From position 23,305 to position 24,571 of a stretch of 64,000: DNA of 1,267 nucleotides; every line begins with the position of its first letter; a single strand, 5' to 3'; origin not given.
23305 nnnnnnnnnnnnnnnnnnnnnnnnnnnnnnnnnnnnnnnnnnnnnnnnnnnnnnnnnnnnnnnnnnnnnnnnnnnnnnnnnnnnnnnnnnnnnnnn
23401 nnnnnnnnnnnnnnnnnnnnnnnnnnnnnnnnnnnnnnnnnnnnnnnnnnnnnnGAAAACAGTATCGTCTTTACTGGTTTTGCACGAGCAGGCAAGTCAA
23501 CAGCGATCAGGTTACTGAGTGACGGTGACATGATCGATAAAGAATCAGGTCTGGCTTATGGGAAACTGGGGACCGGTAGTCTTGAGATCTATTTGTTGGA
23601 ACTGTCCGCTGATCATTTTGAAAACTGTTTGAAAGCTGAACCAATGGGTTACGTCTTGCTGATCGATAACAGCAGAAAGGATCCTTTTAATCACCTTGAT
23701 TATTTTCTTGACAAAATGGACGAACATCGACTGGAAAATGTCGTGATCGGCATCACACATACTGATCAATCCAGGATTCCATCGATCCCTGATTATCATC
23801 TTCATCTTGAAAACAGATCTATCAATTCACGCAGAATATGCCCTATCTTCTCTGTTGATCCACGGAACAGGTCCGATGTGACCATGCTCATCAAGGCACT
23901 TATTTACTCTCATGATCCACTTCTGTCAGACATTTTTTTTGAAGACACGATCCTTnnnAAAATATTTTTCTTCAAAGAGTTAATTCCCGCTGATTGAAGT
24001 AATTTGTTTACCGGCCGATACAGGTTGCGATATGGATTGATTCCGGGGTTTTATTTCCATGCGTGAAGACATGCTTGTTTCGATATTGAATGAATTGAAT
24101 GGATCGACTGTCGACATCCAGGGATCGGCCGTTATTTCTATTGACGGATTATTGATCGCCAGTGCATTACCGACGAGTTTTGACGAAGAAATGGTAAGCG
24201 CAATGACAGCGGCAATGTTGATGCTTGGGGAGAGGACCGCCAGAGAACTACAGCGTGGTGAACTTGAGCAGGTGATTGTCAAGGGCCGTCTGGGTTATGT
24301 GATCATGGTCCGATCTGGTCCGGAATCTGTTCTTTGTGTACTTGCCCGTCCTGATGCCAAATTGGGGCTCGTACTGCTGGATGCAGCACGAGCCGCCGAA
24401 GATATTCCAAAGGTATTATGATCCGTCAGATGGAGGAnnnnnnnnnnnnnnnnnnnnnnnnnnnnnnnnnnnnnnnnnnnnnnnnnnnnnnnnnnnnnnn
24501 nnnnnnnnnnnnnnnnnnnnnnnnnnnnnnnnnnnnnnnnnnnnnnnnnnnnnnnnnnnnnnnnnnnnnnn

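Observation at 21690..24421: Uncharacterised three-gene module: receiver-domain protein + P-loop small-GTPase-like protein + Roadblock/LC7 protein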

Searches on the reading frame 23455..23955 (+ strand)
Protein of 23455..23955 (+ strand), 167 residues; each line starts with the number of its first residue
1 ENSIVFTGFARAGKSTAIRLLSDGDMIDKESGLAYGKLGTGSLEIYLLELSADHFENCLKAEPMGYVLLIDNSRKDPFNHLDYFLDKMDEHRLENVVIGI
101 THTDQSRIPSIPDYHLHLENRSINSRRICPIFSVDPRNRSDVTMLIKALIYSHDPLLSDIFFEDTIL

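Call 22: find_homologous_proteins(query=A3, max_evalue=0.001)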
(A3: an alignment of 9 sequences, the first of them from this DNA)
Query A3 (9 sequences) (167 aa, profile of the alignment): 560 proteins with E <= 0.001 among 3075 candidates; the best 120 are listed.
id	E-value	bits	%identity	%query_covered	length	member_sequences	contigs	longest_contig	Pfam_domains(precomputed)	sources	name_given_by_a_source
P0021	1.3e-62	229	36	93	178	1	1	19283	PF03029.24,PF00071.29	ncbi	-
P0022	1.9e-62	228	34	93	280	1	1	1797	PF03029.24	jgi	jgi:signal recognition particle receptor subunit beta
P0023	4.6e-62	227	38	93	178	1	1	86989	PF08477.20,PF03193.23,PF03029.24,PF00071.29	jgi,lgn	jgi:signal recognition particle receptor subunit beta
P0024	5.6e-62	227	36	95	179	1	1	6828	PF03029.24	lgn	-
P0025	6.7e-62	226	32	95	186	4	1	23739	PF08477.20,PF03029.24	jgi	jgi:signal recognition particle receptor subunit beta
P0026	6.8e-62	226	32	95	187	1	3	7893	PF08477.20,PF03029.24,PF00071.29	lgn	-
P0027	1.9e-61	225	36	92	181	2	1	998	PF03029.24,PF00071.29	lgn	-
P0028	3.3e-61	224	36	92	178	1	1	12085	PF08477.20,PF03193.23,PF03029.24,PF00071.29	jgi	jgi:signal recognition particle receptor subunit beta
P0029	4.4e-61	224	38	92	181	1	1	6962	PF10662.16,PF03029.24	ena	-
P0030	4.6e-61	224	35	93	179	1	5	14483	PF03029.24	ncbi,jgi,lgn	ncbi:MAG: ATP/GTP-binding protein [Chromatiales bacterium]|jgi:signal recognition particle receptor 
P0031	4.8e-61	224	35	93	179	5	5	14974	PF03029.24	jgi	jgi:uncharacterized protein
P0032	4.9e-61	224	36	93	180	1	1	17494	PF08477.20,PF03029.24,PF00071.29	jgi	jgi:signal recognition particle receptor subunit beta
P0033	5.4e-61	223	39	91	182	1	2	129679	PF08477.20,PF10662.16,PF03029.24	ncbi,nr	ncbi:MAG: ATP/GTP-binding protein [Cocleimonas sp.]|nr:ATP/GTP-binding protein [Cocleimonas sp.]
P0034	5.9e-61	223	34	91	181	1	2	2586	PF08477.20,PF00009.34,PF03193.23,PF10662.16,PF03029.24,PF00071.29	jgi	-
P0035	6.4e-61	223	34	95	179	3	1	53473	PF03029.24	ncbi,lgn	ncbi:MAG: ATP/GTP-binding protein [Candidatus Thiodiazotropha sp. L084R]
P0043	9.2e-61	223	37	93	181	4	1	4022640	PF03029.24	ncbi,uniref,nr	ncbi:GTP-binding protein [Nitrosococcus wardiae]|uniref:GTP-binding protein n=2 Tax=Nitrosococcus wa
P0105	2.0e-58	215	31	89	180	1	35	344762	PF08477.20,PF03029.24,PF00071.29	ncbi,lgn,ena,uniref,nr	ncbi:ATP/GTP-binding protein [Thiopseudomonas alkaliphila]|uniref:ATP/GTP-binding protein n=1 Tax=Th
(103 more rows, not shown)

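Call 35: find_encoding_contigs(protein=P0043, flank=5000, max_places=1)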
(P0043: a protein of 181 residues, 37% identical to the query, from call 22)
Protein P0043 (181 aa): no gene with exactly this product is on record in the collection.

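Call 45: find_encoding_contigs(protein=P0105, flank=5000, max_places=1)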
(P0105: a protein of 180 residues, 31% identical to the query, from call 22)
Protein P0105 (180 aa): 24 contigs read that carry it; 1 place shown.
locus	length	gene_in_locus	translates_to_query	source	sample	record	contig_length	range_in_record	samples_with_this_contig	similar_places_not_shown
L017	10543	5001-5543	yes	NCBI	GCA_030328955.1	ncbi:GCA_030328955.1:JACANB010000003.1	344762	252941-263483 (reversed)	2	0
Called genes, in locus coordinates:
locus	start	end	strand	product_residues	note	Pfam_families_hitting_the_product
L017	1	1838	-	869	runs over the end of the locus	PF11791:Aconitase_B_N, PF06434:Aconitase_2_N, PF00330:Aconitase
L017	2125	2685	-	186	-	PF17837:4PPT_N, PF01648:ACPS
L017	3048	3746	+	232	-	PF14559:TPR_19 (weak)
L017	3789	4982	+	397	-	-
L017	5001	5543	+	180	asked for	PF00071:Ras, PF08477:Roc (weak), PF03029:ATP_bind_1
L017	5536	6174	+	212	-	-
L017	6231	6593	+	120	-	PF03259:Robl_LC7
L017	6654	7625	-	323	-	PF01207:Dus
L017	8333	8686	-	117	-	PF05362:Lon_C (weak)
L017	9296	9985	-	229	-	-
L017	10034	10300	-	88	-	-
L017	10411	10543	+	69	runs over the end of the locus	-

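Call 46: find_encoding_contigs(protein=P0033, flank=5000, max_places=1)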
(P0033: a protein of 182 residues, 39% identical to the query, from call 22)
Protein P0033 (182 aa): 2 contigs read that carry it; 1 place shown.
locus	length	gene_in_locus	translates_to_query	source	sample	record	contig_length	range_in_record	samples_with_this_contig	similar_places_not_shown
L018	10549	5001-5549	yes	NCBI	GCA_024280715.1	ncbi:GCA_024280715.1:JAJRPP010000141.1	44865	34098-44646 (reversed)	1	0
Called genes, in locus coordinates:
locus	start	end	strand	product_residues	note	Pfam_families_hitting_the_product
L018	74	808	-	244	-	PF00578:AhpC-TSA, PF08534:Redoxin, PF00462:Glutaredoxin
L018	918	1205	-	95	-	PF22277:EncFtn-like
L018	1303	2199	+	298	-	PF00126:HTH_1, PF03466:LysR_substrate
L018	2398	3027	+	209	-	-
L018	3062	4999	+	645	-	-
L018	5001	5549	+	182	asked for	PF08477:Roc (weak), PF10662:PduV-EutP (faint), PF03029:ATP_bind_1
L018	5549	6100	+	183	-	-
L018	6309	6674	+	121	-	PF03259:Robl_LC7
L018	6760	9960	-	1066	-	PF00271:Helicase_C, PF21010:HA2_C, PF07717:OB_NTP_bind, PF11898:DUF3418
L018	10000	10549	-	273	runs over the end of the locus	PF00270:DEAD, PF13245:AAA_19 (faint), PF13401:AAA_22 (weak)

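Call 50: search_protein_families(library=pfam, proteins=[L017:3048-3743:+, L017:3789-4979:+, L017:5536-6171:+, L018:2398-3024:+, L018:3062-4996:+, L018:5549-6097:+], max_evalue=0.1)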
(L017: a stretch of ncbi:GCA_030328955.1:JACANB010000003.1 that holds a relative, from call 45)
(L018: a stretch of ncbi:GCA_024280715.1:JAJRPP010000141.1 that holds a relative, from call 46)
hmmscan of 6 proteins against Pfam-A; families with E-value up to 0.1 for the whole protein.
L017:3048-3743:+ (232 aa): 8 families
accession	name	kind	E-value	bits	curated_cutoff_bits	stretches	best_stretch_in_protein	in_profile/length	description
PF14559.12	TPR_19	-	2.7e-08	34.4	25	1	179-227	3-51/68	Tetratricopeptide repeat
PF07719.23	TPR_2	-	9.3e-05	22.7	27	1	170-200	4-34/34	Tetratricopeptide repeat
PF13428.12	TPR_14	-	0.00013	22.7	23.5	1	173-203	7-37/44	Tetratricopeptide repeat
PF13429.12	TPR_15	-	0.00025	21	26.2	1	179-228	158-207/280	Tetratricopeptide repeat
PF00515.34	TPR_1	-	0.0021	18.2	27.8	1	173-200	7-34/34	Tetratricopeptide repeat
PF04733.20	Coatomer_E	-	0.027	14.4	21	1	167-219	201-253/290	Coatomer epsilon subunit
PF24575.1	TPR_Slam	-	0.03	15.2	35.2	1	160-207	40-87/104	Surface lipoprotein assembly modifier, N-terminal TPR repeats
PF03704.23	BTAD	-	0.099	13.4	22.1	0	167-221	61-116/146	Bacterial transcriptional activator domain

L017:3789-4979:+ (397 aa): 1 family
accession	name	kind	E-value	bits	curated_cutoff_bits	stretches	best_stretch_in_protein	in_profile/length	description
PF20892.2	SidC_lipid-bd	-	0.087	13.3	27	0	158-245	22-105/127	SidC, lipid-binding domain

L017:5536-6171:+ (212 aa): 2 families
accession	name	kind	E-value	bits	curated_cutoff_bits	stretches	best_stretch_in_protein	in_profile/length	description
PF03259.23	Robl_LC7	-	0.0017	18.5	23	1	96-146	7-57/91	Roadblock/LC7 domain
PF18506.7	RelB-like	-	0.067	13.5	27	0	66-94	27-55/62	RelB Antitoxin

L018:2398-3024:+ (209 aa): 1 family
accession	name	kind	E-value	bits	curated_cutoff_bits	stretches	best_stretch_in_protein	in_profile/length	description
PF13428.12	TPR_14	-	0.044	14.9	23.5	0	157-190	8-41/44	Tetratricopeptide repeat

L018:3062-4996:+ (645 aa): 0 families

L018:5549-6097:+ (183 aa): 1 family
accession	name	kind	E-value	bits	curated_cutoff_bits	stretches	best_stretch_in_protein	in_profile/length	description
PF03259.23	Robl_LC7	-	0.022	14.9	23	1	96-149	7-60/91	Roadblock/LC7 domain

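Call 70: search_solved_structures(query=A3, max_evalue=0.001)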
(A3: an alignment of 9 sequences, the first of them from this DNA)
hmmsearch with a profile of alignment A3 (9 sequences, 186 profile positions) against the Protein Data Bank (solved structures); distinct sequences matched with E-value up to 0.001: 147 (the best 60 are shown).
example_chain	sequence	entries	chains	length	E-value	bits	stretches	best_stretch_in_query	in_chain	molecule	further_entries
1z0a_A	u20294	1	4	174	1.9e-09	40.6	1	7-122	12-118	Ras-related protein Rab-2A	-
1x3s_A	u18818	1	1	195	3.1e-09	39.9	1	5-121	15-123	Ras-related protein Rab-18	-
1z0f_A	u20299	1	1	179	4.5e-09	39.4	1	7-147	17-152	RAB14, member RAS oncogene family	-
2il1_A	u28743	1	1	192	5e-09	39.2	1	7-118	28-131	Rab12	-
8ruy_T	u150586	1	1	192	5.3e-09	39.1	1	6-115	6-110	Intraflagellar transport protein 22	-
3bfk_A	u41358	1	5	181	1.2e-08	38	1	6-123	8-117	Small GTPase Rab11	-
2a5j_A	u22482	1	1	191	1.2e-08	38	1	7-122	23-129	Ras-related protein Rab-2B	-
2wwx_A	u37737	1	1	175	1.3e-08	37.8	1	6-125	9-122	RAS-RELATED PROTEIN RAB-1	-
2rhd_A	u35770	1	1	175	1.9e-08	37.3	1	6-123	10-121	Small GTP binding protein rab1a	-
4drz_A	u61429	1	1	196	2.3e-08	37.1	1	7-147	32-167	Ras-related protein Rab-14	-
4fmb_B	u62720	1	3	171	4.3e-08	36.2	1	6-118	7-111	Ras-related protein Rab-1A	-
4rke_A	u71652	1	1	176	4.5e-08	36.1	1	7-122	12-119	GH01619p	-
8vh4_B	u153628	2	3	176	5e-08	36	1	7-118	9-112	Ras-related protein Rab-12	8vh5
4d0g_A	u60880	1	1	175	5.5e-08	35.8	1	7-147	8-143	RAS-RELATED PROTEIN RAB-14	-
6jmg_A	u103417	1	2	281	5.7e-08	35.8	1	6-119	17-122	DnaJ homolog subfamily C member 27-A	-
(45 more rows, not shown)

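Call 73: find_related_loci(query=A7, collection=metagenome_contigs, flank=6000)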
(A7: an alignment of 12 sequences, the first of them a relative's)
Query A7 (180 aa) in metagenome_contigs; peptide patterns used: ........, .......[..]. (x = any residue, [..] = any of these).
600 stretches matched a pattern (row limit reached: there are more); 198 encode a relative of the query (tblastn E <= 1e-3); the best 80 are kept; 80 distinct loci.
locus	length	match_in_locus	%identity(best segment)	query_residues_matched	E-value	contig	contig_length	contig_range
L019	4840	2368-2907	74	1-180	1e-93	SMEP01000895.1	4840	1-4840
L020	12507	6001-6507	61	6-174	6e-72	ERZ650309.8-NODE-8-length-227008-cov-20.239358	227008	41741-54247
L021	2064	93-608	60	5-176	1e-73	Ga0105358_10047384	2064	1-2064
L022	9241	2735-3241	63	6-174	9e-72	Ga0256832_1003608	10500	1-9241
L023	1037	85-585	63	6-172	3e-77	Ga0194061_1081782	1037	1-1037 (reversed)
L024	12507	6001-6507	60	6-174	2e-70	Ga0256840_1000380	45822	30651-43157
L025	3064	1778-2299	60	6-179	5e-71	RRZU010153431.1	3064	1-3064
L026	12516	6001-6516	60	3-174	8e-70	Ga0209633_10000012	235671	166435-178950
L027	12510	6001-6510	58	5-174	8e-67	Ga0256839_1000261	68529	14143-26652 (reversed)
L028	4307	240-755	58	3-174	2e-69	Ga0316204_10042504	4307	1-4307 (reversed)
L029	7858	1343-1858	57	3-174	1e-68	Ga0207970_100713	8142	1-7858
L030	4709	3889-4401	57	4-174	1e-68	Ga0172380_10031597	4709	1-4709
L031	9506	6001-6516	59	3-174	2e-68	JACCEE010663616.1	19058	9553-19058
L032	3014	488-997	59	5-174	7e-69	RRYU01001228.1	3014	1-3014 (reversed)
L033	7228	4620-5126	57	6-174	5e-68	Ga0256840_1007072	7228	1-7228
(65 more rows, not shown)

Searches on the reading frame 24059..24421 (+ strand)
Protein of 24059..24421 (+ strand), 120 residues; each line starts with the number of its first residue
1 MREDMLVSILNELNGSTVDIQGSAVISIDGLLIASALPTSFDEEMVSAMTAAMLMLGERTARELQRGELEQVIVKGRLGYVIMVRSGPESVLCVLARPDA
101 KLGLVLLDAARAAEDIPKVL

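Call 3: search_protein_families(library=pfam, proteins=[window:24059-24421:+], max_evalue=1)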
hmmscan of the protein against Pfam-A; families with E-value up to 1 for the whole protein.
window:24059-24421:+ (120 aa): 1 family
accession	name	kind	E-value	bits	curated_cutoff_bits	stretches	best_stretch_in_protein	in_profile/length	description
PF03259.23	Robl_LC7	-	6e-16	58.4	23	1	16-96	11-91/91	Roadblock/LC7 domain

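Call 4: search_protein_families(library=ncbifam, proteins=[window:24059-24421:+], max_evalue=1)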
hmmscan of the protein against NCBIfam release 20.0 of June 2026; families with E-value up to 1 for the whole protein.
window:24059-24421:+ (120 aa): 0 families
